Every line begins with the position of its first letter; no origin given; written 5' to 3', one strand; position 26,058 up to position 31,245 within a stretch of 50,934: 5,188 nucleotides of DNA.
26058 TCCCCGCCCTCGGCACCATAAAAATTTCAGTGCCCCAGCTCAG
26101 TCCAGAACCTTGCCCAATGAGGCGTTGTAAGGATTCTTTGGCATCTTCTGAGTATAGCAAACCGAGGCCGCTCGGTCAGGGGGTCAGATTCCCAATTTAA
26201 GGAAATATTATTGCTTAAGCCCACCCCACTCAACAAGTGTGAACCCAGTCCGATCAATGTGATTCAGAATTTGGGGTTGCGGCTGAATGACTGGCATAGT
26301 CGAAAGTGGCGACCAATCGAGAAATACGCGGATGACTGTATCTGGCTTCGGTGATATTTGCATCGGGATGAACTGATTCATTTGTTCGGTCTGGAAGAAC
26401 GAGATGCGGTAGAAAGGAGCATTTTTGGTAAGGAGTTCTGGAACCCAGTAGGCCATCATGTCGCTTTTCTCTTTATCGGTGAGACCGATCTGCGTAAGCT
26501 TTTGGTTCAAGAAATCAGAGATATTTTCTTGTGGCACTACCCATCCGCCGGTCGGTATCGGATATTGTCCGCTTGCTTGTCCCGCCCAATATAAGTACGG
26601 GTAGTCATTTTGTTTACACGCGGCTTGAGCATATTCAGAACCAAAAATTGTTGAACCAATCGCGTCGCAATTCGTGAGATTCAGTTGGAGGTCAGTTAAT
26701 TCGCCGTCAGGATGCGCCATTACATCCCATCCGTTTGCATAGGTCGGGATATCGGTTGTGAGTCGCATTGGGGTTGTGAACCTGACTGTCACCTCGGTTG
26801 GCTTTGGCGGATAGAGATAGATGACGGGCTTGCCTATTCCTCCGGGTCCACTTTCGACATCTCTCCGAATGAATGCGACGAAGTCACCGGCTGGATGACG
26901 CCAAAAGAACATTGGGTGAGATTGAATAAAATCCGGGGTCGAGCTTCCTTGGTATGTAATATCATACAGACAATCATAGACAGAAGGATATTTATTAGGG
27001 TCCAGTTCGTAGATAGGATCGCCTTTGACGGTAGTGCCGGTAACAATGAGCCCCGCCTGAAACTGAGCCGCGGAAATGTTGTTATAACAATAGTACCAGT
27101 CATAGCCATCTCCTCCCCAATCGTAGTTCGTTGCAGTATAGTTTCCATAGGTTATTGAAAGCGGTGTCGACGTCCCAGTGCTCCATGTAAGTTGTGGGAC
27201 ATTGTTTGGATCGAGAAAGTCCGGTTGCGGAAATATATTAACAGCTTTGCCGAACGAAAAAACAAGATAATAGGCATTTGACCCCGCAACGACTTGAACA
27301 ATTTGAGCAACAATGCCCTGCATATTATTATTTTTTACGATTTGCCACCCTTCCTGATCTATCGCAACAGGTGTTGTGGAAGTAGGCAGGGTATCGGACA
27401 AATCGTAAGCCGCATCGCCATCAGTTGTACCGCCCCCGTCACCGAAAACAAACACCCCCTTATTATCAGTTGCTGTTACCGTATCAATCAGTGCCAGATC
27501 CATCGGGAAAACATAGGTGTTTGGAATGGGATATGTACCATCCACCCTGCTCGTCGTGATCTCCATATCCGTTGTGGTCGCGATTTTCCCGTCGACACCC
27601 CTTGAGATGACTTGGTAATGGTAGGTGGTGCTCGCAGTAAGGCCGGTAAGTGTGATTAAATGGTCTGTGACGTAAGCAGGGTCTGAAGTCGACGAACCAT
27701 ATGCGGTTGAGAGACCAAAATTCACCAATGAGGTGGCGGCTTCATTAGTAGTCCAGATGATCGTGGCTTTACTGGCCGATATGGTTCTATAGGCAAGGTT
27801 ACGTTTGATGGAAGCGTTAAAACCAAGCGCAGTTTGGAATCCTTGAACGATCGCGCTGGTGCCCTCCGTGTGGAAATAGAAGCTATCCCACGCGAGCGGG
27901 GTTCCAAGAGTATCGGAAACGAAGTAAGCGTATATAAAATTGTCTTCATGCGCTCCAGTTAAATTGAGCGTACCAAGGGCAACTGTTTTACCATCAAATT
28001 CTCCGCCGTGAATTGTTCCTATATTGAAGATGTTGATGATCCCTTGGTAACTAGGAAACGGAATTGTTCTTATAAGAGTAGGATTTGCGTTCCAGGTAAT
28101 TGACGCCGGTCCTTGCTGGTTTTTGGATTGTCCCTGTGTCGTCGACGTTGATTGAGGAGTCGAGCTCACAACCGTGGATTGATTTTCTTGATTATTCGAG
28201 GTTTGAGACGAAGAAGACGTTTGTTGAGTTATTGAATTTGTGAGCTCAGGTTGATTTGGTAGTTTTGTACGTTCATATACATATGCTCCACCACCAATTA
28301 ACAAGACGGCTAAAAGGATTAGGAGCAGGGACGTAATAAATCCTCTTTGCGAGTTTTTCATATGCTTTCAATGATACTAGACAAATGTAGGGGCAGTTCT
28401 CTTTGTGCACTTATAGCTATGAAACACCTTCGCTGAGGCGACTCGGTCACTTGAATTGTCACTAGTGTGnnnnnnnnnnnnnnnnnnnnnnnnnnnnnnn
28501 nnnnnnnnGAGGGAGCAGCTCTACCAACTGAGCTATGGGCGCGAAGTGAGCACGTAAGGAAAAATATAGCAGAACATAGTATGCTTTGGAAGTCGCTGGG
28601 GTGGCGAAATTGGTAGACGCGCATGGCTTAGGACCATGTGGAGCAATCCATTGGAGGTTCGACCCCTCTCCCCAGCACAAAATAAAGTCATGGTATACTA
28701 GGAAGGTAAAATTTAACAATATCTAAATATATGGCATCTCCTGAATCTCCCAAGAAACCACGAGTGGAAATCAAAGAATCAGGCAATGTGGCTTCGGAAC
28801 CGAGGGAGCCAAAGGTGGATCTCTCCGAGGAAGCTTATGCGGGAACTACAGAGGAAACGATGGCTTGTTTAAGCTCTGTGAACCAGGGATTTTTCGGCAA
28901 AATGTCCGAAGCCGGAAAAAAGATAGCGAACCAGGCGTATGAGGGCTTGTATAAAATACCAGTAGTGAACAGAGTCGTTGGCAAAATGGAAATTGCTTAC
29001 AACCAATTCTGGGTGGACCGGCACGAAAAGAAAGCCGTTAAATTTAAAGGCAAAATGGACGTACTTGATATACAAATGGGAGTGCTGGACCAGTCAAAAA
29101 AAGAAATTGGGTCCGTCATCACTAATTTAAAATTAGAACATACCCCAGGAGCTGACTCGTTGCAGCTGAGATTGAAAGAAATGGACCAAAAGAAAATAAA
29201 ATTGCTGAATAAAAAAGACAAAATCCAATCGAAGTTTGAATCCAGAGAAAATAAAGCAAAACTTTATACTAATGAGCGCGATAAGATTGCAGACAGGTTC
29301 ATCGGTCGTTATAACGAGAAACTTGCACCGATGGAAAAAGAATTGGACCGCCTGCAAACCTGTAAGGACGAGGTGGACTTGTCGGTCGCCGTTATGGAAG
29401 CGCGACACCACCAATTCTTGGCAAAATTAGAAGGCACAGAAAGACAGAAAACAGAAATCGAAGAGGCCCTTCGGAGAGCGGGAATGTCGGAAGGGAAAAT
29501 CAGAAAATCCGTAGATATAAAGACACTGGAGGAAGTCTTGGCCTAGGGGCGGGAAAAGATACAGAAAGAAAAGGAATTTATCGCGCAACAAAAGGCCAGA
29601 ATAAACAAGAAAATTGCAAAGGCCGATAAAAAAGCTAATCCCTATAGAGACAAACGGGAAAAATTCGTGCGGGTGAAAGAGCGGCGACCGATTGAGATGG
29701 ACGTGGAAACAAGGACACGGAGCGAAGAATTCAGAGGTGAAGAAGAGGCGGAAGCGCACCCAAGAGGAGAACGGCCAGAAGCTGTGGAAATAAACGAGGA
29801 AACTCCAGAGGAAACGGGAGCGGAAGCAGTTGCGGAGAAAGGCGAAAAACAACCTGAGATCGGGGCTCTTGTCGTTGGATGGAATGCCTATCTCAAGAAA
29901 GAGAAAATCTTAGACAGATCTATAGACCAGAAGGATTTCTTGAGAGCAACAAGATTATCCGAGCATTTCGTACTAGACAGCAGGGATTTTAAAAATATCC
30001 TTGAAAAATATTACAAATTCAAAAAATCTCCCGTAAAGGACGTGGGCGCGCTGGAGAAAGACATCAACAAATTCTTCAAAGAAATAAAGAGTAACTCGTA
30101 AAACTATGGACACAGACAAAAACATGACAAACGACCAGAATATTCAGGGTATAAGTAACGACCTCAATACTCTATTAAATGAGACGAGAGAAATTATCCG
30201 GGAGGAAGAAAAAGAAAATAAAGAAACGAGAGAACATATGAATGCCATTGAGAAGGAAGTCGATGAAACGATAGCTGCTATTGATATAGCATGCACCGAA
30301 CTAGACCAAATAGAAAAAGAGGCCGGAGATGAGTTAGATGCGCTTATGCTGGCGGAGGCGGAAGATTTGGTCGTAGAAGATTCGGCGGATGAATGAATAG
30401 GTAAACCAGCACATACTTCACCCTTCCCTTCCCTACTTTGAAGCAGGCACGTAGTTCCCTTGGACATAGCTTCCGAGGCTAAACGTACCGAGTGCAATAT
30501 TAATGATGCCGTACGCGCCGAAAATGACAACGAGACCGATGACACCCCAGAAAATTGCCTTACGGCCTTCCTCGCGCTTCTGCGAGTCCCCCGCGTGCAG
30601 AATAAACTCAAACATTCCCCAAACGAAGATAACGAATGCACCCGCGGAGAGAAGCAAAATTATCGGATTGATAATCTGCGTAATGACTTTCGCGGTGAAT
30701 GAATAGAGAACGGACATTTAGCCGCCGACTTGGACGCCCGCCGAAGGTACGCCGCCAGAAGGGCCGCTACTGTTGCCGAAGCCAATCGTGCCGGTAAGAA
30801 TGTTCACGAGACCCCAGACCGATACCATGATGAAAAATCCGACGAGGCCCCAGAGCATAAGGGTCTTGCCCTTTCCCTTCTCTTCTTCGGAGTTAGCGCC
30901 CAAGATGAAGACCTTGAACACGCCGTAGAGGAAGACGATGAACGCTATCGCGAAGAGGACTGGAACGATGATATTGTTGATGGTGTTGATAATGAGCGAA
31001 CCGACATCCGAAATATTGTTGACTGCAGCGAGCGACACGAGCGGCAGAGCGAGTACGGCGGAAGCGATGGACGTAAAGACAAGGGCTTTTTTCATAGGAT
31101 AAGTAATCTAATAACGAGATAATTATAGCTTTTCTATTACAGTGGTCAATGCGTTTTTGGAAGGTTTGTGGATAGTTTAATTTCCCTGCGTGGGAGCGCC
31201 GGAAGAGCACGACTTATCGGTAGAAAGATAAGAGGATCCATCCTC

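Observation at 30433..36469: Tight eight-gene operon: six tandem VirB2/TrbC-like pilin paralogs behind an orphan solute-binding-like protein and a methyltransferase, with no secretion machinery in the window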

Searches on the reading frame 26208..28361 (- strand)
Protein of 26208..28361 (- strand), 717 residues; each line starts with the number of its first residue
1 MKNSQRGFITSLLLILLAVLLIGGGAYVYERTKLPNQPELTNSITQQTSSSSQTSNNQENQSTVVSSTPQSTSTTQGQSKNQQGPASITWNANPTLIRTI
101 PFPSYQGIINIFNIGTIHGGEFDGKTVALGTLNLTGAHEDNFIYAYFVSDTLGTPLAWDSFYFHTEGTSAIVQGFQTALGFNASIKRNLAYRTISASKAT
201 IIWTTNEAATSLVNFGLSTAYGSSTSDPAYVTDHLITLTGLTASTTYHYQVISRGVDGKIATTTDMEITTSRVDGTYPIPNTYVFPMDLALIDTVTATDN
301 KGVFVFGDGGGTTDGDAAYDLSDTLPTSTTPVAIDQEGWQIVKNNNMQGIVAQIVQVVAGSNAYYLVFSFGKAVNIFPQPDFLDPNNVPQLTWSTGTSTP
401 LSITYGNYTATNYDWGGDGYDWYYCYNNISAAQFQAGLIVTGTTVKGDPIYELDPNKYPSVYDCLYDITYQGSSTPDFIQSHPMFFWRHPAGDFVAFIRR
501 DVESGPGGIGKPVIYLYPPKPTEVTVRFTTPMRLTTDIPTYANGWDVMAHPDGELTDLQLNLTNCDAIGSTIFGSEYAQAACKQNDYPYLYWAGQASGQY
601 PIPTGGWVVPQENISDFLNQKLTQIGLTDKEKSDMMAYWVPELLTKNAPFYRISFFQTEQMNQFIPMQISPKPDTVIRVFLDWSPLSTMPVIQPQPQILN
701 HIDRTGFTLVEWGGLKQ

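Call 5: search_protein_families(library=pfam, proteins=[window:26208-28361:-], max_evalue=0.001)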
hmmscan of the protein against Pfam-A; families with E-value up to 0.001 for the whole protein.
window:26208-28361:- (717 aa): 1 family
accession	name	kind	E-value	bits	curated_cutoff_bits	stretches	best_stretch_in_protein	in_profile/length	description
PF16656.11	Pur_ac_phosph_N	-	4.1e-05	24.5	30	1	189-255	6-82/93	Purple acid Phosphatase, N-terminal domain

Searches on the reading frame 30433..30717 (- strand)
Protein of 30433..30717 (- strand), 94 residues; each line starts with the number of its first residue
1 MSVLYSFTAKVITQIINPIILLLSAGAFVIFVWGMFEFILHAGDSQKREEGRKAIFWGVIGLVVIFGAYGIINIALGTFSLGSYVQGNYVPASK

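Call 3: search_protein_families(library=pfam, proteins=[window:30433-30717:-], max_evalue=1)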
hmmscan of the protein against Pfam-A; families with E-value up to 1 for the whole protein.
window:30433-30717:- (94 aa): 5 families
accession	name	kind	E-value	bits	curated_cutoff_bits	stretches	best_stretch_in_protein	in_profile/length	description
PF18895.5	T4SS_pilin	-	1.6e-11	44.6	26.6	1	11-73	8-69/71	Type IV secretion system pilin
PF09933.14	DUF2165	-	0.027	15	24.9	1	8-77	55-122/157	Predicted small integral membrane protein (DUF2165)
PF03350.21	UPF0114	-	0.047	14.4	23.1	1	6-49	40-83/117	Uncharacterized protein family, UPF0114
PF20556.3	DUF6768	-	0.11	12.6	27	1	14-67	41-87/123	Family of unknown function (DUF6768)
PF08285.16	DPM3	-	0.15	12.7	25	0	52-81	34-63/90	Dolichol-phosphate mannosyltransferase subunit 3 (DPM3)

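Call 56: search_protein_families(library=ncbifam, proteins=[window:30433-30717:-], max_evalue=0.01)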
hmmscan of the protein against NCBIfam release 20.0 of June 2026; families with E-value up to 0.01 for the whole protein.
window:30433-30717:- (94 aa): 3 families
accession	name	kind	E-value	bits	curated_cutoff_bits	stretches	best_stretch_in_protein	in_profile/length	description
NF045849.1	ICE_MMCAP2_0565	equivalog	1.3e-09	37.6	40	1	10-78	11-79/80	Mbov_0395 family pilin-like conjugal transfer protein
NF007293.0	PRK09765.1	equivalog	0.00035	19.2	763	1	11-91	412-495/639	PTS 2-O-a-mannosyl-D-glycerate transporter subunit IIABC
TIGR03622.1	urea_t_UrtB_arc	equivalog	0.0066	15.8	374.25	1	58-84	17-44/284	urea ABC transporter, permease protein UrtB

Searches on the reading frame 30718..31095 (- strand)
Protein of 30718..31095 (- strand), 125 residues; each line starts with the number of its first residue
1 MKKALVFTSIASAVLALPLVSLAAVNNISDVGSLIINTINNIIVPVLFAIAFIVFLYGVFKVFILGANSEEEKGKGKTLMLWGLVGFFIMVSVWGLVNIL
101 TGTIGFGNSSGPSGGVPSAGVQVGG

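Call 3: search_protein_families(library=pfam, proteins=[window:30718-31095:-], max_evalue=1)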
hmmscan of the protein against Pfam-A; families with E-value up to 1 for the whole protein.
window:30718-31095:- (125 aa): 2 families
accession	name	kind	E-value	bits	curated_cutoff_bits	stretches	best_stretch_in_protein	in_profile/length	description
PF18895.5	T4SS_pilin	-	1.7e-09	38.1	26.6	1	35-100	8-71/71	Type IV secretion system pilin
PF11700.14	ATG22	-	0.037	13.2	24.1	1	23-108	299-384/482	Vacuole effluxer Atg22 like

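Call 39: search_solved_structures(query=A2, max_evalue=10, show_alignments=3)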
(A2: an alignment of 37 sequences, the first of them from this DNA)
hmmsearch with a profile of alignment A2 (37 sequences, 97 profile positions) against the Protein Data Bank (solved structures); distinct sequences matched with E-value up to 10: 9.
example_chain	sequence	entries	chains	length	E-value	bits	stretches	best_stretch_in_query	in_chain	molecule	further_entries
2q7m_A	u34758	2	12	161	0.12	15.6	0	25-80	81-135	Arachidonate 5-lipoxygenase-activating protein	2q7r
6vgc_A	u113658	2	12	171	0.14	15.3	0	25-80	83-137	5-lipoxygenase-activating protein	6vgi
6ci0_B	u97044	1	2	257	0.22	14.7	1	21-76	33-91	Cytochrome c oxidase subunit 2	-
24vc_C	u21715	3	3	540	0.45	13.7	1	24-76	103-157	Lysosomal cobalamin transport escort protein LMBD1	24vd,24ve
3om3_B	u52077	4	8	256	0.68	13.1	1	21-76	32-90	Cytochrome c oxidase subunit 2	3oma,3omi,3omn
6pw1_B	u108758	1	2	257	0.69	13.1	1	21-76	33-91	Cytochrome c oxidase subunit 2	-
2gsm_B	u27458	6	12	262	0.72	13.1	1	21-76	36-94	Cytochrome c oxidase subunit 2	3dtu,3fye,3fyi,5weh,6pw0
1m56_B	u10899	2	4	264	0.73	13.1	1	21-76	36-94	CYTOCHROME C OXIDASE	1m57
6c26_B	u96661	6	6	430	1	12.6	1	34-78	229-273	Dolichyl-diphosphooligosaccharide--protein glycosyltransferase subunit WBP1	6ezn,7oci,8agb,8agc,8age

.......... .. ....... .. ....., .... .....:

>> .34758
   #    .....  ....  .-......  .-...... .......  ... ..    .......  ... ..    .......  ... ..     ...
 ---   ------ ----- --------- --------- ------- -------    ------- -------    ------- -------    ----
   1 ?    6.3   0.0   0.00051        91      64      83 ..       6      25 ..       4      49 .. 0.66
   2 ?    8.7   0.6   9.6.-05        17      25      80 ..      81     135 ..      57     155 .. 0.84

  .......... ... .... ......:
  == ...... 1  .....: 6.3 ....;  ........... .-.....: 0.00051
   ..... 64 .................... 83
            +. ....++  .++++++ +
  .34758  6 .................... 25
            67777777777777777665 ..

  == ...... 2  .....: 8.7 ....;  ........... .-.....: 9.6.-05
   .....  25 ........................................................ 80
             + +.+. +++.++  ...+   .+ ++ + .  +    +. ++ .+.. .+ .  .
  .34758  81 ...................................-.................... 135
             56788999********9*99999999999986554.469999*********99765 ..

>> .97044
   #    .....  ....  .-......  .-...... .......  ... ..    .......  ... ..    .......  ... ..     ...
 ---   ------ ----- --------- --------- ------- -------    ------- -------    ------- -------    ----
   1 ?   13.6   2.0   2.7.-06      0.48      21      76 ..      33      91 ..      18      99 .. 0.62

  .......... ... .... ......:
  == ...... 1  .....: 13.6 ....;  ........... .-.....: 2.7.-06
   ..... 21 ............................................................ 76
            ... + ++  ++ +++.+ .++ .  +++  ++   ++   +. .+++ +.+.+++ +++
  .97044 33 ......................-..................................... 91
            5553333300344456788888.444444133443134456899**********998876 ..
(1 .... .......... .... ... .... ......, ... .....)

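Call 56: search_protein_families(library=ncbifam, proteins=[window:30718-31095:-], max_evalue=0.01)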
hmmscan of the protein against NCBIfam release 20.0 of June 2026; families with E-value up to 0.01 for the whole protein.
window:30718-31095:- (125 aa): 1 family
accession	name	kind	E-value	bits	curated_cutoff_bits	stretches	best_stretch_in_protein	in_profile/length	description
NF045849.1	ICE_MMCAP2_0565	equivalog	1.2e-07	31.3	40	1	27-104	1-80/80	Mbov_0395 family pilin-like conjugal transfer protein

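Call 58: predict_structure(alignment_id=A3)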
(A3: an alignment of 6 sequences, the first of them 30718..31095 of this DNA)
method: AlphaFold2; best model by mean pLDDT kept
length: 125 residues; sequences in the alignment: 6
mean_pLDDT: 66.0   pTM: 0.45
mean pLDDT of the five models: 66.0, 64.1, 64.1, 64.0, 58.5
residues with pLDDT >= 90: 0; 70-90: 62; 50-70: 37; < 50: 26
segments of 3 or more residues with pLDDT < 50: 1-5, 108-125
pLDDT, mean of each block of 10 residues (from residue 1): 50 58 54 67 79 84 78 79 82 76 57 41 40
secondary structure, 60 per line:
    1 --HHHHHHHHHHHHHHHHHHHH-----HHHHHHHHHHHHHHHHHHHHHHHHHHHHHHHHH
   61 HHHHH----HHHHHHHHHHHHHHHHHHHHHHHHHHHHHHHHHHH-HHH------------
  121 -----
elements in order: H3-22 H28-65 H70-104

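Call 60: fold_search(model_id=the predicted structure, library=pdb)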
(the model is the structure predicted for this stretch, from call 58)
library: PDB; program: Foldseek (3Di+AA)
matches with E <= 10: 116; with E <= 0.001: 0
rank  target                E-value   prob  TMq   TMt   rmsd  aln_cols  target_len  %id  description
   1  9vub_C                1.1e+00  0.69  0.52  0.19  14.6       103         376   12  channel C complex with 3 (released 2026-03-11)
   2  3sjq_D                1.1e+00  0.87  0.43  0.65   2.5        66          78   14  Crystal structure of a small conductance potassium channel splice variant complexed with calcium-calmodulin (released 2012-05-30)
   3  6s1k_E                1.2e+00  0.75  0.50  0.60   4.3        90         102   14  E. coli Core Signaling Unit, carrying QQQQ receptor mutation (released 2020-01-22)
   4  9vub_A                1.3e+00  0.66  0.53  0.19  14.5       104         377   12  channel C complex with 3 (released 2026-03-11)
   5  1qu7_B                1.8e+00  0.63  0.50  0.30   4.0        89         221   16  FOUR HELICAL-BUNDLE STRUCTURE OF THE CYTOPLASMIC DOMAIN OF A SERINE CHEMOTAXIS RECEPTOR (released 2000-07-12)
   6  6cnn_A                2.2e+00  0.47  0.51  0.20  12.1       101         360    9  Cryo-EM structure of the human SK4/calmodulin channel complex in the Ca2+ bound state I (released 2018-05-02)
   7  1yke_A                2.2e+00  0.41  0.31  0.39   5.9        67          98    9  Structure of the mediator MED7/MED21 subcomplex (released 2005-02-22)
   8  5sva_U                2.2e+00  0.41  0.31  0.25   5.9        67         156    9  Mediator-RNA Polymerase II Pre-Initiation Complex (released 2016-09-28)
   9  1ykh_A                2.2e+00  0.38  0.31  0.39   6.0        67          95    9  Structure of the mediator MED7/MED21 (Med7/Srb7) subcomplex (released 2005-02-22)
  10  3sjq_C                2.3e+00  0.69  0.43  0.64   2.5        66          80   14  Crystal structure of a small conductance potassium channel splice variant complexed with calcium-calmodulin (released 2012-05-30)
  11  2ch7_B                2.3e+00  0.38  0.48  0.22  17.1       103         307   14  Crystal structure of the cytoplasmic domain of a bacterial chemoreceptor from Thermotoga maritima (released 2006-04-18)
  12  5u0p_V                3.1e+00  0.12  0.32  0.34   6.5        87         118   10  Cryo-EM structure of the transcriptional Mediator (released 2017-03-08)
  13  9a65_B                3.3e+00  0.41  0.47  0.10   7.2        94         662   10  Integrative model of YVAQ-MCPB by crosslinking MS and deep learning (released 2024-09-18)
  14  8c5v_I                3.5e+00  0.66  0.47  0.12   2.4        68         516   13  Chemotaxis core signalling unit from E protein lysed E. coli cells (released 2023-09-13)
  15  8z11_r                3.5e+00  0.11  0.25  0.32   6.9        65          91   20  Cryo-EM structure of haptophyte photosystem I (released 2025-01-22)
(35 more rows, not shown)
